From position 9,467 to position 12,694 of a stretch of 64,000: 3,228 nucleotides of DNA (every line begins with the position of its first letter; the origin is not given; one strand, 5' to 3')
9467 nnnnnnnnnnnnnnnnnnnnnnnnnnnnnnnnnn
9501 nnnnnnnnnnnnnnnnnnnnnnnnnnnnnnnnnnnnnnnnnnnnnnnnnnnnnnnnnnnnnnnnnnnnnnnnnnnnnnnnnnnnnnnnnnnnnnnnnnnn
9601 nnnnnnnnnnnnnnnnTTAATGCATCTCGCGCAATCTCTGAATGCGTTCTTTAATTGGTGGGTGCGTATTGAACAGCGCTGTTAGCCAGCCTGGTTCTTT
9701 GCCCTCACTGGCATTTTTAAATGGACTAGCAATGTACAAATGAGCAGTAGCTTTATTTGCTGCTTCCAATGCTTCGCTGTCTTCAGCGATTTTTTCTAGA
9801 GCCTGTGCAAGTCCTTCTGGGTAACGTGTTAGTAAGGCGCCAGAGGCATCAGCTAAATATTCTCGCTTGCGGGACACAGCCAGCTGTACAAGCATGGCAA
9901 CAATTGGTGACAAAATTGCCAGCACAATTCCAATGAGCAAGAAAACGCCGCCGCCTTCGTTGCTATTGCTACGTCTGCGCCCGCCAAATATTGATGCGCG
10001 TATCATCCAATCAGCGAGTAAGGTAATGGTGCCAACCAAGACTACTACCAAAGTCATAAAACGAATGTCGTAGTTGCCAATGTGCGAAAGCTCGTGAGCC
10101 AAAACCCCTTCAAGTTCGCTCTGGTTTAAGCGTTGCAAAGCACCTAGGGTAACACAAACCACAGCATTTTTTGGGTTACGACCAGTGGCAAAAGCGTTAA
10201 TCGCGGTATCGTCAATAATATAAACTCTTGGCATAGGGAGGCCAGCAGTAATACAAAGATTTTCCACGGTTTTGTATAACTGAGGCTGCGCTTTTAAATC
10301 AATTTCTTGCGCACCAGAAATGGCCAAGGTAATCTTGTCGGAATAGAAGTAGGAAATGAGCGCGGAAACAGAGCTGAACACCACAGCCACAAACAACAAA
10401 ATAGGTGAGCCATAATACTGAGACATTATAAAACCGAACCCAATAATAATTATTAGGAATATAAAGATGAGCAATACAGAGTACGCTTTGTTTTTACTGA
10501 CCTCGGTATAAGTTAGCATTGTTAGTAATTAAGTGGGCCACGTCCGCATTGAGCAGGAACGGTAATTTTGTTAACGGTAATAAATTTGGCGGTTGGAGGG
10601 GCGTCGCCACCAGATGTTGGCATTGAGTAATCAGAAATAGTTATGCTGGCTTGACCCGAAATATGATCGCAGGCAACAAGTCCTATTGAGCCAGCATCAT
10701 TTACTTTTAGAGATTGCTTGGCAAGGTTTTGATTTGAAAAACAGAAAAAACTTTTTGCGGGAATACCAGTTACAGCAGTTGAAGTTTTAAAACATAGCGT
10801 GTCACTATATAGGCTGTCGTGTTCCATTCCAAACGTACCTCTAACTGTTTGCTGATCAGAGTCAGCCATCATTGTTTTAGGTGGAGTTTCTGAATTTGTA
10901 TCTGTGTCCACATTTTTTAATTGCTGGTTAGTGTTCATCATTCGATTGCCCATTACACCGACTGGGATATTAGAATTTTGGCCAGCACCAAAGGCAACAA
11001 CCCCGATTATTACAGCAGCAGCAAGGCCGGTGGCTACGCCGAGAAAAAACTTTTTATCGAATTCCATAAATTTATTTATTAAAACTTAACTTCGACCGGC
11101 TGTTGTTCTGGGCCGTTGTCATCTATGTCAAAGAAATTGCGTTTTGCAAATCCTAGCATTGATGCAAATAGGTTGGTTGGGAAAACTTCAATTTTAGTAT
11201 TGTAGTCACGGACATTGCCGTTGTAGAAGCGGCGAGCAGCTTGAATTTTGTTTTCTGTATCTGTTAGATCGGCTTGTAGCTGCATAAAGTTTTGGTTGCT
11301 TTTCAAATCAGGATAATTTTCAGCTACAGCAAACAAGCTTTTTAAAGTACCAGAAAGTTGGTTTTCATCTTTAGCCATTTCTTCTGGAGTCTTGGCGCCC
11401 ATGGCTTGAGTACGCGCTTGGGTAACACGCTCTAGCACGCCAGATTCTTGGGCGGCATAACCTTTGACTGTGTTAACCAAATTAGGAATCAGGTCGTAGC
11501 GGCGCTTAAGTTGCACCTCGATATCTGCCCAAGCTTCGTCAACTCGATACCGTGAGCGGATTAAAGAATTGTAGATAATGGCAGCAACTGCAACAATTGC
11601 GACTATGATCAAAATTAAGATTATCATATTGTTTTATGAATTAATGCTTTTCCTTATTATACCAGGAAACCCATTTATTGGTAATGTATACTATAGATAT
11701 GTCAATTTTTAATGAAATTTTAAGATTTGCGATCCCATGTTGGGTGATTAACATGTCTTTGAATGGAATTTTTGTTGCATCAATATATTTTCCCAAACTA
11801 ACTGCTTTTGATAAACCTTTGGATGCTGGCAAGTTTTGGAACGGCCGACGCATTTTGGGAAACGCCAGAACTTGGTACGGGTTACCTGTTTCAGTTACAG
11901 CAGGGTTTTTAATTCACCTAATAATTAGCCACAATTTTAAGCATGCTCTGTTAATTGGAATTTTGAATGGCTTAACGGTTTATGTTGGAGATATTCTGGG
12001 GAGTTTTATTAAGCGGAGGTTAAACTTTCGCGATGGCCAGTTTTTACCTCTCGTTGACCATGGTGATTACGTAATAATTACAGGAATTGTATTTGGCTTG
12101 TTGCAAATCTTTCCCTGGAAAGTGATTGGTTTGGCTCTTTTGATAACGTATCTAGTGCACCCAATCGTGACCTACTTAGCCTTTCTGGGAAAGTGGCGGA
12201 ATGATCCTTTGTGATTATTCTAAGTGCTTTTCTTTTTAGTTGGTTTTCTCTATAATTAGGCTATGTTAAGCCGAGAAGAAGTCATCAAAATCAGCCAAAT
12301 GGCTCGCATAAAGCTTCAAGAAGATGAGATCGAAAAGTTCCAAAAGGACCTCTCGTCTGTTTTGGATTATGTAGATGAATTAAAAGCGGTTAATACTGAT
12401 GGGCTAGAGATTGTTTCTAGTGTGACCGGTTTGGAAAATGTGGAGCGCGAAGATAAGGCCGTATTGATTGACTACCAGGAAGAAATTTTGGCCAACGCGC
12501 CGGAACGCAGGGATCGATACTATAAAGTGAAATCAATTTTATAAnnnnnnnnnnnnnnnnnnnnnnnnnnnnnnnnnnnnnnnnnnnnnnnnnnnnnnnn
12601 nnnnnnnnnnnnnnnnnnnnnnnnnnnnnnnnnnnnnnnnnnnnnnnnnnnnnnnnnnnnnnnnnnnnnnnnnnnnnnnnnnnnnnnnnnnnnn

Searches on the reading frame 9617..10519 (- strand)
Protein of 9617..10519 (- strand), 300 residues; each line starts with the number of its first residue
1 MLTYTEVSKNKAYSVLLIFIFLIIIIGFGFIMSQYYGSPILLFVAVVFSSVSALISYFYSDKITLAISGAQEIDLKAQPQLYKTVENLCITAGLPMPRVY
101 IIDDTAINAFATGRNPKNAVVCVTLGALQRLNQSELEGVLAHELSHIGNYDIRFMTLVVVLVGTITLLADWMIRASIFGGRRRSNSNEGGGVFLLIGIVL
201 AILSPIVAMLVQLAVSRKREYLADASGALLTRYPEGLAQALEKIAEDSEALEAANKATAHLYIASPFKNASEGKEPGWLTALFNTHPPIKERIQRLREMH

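Call 48: search_protein_families(library=pfam, proteins=[window:9617-10519:-], max_evalue=0.001)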
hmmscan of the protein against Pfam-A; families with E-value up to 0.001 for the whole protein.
window:9617-10519:- (300 aa): 2 families
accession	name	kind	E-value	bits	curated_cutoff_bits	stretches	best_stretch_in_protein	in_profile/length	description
PF01435.24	Peptidase_M48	-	6.6e-33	114.5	20.3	1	77-299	3-185/186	Peptidase family M48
PF05569.17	Peptidase_M56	-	0.00047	19.9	31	0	127-161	184-218/296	BlaR1 peptidase M56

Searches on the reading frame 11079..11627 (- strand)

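Call 48: search_protein_families(library=pfam, proteins=[window:11079-11627:-], max_evalue=0.001)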
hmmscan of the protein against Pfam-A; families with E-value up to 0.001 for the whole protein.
window:11079-11627:- (182 aa): 1 family
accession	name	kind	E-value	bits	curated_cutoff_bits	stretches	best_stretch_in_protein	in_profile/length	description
PF04011.17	LemA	-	3.6e-63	212.3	26.2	1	32-182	1-149/149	LemA family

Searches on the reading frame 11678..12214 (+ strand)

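Call 49: search_protein_families(library=pfam, proteins=[window:11678-12214:+], max_evalue=0.001)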
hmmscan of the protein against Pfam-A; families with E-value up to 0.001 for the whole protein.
window:11678-12214:+ (178 aa): 2 families
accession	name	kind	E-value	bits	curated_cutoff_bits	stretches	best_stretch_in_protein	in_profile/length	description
PF01864.22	CarS-like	-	1.6e-18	67.8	22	1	43-170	26-167/175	CDP-archaeol synthase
PF01148.25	CTP_transf_1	-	0.00069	20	24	1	68-124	178-238/264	Cytidylyltransferase family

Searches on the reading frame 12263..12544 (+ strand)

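Call 49: search_protein_families(library=pfam, proteins=[window:12263-12544:+], max_evalue=0.001)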
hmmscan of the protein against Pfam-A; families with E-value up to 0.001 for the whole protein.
window:12263-12544:+ (93 aa): 1 family
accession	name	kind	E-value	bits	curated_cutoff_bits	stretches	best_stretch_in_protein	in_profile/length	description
PF02686.20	GatC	-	6.5e-21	74.7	23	1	18-89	1-66/66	Glu-tRNAGln amidotransferase C subunit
